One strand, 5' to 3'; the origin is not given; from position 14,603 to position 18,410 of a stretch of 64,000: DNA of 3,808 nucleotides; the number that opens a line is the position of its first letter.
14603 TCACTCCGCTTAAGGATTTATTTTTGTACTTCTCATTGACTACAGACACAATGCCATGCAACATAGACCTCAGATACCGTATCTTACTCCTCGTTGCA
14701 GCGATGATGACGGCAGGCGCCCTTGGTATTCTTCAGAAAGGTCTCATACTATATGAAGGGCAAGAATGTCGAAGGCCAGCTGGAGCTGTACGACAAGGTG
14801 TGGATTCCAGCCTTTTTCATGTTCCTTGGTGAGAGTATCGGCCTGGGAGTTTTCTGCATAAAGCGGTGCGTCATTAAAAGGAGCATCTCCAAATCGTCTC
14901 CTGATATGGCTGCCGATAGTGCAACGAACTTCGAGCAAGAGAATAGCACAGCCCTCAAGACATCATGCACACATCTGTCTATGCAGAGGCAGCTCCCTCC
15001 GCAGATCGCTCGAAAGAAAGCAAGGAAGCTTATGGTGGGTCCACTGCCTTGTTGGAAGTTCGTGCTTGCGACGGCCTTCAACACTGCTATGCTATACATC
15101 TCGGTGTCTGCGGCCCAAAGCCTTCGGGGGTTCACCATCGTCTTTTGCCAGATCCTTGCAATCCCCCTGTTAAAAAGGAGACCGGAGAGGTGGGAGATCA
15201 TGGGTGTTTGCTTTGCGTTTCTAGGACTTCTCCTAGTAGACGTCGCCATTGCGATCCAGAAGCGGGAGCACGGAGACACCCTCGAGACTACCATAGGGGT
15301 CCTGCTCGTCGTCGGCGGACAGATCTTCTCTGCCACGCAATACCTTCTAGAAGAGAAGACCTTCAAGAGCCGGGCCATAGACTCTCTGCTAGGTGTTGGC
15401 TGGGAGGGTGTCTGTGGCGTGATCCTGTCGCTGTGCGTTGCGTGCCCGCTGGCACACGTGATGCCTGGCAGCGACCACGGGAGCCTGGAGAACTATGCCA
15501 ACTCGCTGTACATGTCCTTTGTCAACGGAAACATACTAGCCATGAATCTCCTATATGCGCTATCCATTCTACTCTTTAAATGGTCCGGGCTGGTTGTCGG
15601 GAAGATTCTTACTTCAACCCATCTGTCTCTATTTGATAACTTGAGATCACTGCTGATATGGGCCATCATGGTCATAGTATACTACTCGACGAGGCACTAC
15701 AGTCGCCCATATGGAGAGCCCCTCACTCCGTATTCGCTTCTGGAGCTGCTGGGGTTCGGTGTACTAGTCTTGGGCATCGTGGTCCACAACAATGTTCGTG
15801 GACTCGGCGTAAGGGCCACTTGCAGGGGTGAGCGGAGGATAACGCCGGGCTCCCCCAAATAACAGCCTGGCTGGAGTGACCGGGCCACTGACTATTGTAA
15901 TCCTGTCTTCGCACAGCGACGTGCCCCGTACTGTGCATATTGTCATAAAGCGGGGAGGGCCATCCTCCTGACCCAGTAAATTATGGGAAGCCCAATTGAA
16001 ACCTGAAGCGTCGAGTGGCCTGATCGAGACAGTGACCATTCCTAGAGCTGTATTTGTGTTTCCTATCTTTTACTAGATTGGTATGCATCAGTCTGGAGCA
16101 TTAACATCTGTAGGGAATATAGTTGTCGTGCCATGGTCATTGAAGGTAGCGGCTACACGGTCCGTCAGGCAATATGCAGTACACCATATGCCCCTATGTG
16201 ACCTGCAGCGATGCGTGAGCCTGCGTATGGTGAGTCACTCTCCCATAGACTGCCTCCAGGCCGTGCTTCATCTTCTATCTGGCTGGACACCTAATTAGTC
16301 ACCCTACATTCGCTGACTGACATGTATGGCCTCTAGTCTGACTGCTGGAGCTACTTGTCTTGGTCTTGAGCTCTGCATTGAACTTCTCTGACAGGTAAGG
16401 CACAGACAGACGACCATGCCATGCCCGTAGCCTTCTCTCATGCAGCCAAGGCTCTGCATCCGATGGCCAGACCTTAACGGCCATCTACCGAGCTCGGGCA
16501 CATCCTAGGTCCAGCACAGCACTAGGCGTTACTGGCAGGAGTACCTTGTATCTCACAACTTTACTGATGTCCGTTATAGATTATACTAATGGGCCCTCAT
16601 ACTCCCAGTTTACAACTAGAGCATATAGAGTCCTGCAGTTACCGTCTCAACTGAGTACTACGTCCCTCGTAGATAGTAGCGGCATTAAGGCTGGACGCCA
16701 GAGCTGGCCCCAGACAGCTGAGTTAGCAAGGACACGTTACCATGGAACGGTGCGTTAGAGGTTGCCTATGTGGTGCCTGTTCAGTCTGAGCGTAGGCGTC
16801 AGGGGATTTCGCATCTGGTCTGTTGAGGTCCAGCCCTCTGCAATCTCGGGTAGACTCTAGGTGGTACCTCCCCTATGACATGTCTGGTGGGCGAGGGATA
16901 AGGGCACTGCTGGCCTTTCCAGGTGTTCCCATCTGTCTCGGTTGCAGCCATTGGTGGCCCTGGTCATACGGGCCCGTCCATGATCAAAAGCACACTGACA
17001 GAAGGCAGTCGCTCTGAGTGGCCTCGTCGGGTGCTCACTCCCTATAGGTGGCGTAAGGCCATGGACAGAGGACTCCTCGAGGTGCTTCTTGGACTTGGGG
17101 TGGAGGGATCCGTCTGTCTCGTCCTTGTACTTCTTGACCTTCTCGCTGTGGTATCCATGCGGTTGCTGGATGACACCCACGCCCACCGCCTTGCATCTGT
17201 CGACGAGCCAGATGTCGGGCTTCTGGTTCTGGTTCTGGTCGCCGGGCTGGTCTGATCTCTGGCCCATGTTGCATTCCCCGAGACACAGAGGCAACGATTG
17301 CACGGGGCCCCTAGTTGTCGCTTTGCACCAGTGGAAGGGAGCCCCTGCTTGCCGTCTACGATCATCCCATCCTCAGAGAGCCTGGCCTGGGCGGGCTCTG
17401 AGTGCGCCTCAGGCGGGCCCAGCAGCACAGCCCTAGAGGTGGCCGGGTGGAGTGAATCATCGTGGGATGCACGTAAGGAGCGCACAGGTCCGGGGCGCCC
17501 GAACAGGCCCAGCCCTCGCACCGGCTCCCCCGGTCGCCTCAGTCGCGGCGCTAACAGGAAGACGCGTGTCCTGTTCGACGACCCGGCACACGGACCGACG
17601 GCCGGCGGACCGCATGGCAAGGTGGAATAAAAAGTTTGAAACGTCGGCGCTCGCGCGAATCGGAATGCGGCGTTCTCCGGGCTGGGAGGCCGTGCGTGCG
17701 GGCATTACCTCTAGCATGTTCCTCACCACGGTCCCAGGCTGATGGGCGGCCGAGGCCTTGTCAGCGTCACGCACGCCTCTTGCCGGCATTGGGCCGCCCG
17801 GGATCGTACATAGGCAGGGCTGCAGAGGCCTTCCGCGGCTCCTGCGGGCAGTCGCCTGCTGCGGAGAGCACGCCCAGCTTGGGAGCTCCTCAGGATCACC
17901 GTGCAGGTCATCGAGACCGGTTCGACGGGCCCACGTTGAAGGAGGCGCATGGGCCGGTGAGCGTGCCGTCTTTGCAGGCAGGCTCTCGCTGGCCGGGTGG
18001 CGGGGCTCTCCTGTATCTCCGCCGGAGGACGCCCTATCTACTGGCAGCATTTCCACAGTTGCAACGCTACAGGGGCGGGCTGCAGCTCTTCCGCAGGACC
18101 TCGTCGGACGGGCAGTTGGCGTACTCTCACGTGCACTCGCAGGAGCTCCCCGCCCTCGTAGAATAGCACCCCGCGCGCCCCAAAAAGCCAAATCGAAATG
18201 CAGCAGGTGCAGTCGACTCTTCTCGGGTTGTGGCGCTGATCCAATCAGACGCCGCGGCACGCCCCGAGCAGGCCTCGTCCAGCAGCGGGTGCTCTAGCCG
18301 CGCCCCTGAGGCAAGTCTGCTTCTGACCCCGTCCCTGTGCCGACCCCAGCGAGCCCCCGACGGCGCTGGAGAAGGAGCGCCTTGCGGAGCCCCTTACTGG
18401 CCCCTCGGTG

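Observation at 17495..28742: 11.2-kb palindromic structure: two different VSP genes head-to-head inside near-identical 3.2-kb inverted arms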

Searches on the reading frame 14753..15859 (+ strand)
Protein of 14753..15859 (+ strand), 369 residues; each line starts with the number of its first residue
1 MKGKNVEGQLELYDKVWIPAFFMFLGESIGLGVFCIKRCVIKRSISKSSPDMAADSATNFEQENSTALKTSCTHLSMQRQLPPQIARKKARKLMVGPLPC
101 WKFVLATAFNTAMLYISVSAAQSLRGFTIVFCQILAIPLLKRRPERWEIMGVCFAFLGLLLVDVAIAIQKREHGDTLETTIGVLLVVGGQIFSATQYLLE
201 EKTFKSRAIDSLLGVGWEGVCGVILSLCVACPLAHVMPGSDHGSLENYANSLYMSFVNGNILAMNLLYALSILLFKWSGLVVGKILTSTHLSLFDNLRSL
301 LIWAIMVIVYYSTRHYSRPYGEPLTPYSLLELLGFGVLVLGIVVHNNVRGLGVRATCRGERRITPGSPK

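Call 53: search_protein_families(library=pfam, max_evalue=0.01, proteins=[window:14753-15859:+])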
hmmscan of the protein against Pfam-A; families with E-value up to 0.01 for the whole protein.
window:14753-15859:+ (369 aa): 3 families
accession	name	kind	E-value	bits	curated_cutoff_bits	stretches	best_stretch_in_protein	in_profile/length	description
PF00892.27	EamA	-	5.7e-06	27.1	28.2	1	105-162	76-133/135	EamA-like transporter family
PF06027.18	SLC35F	-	3.1e-05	24.1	21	1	112-294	93-269/299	Solute carrier family 35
PF08449.17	UAA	-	0.0014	18.3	26.2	1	103-206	78-187/311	UAA transporter family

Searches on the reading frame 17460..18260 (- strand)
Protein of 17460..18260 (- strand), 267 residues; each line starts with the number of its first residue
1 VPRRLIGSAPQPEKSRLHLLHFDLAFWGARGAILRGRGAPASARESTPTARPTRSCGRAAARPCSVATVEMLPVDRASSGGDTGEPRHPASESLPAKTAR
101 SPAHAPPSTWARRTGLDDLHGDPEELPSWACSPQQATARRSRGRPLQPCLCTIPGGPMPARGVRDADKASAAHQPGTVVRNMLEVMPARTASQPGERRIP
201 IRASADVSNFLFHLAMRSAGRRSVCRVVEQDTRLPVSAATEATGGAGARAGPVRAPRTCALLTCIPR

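Call 40: find_homologous_proteins(query=window:17460-18260:-, max_evalue=0.001)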
Query window:17460-18260:-: 5617 candidates shared short words with the query, none scored E <= 0.001.
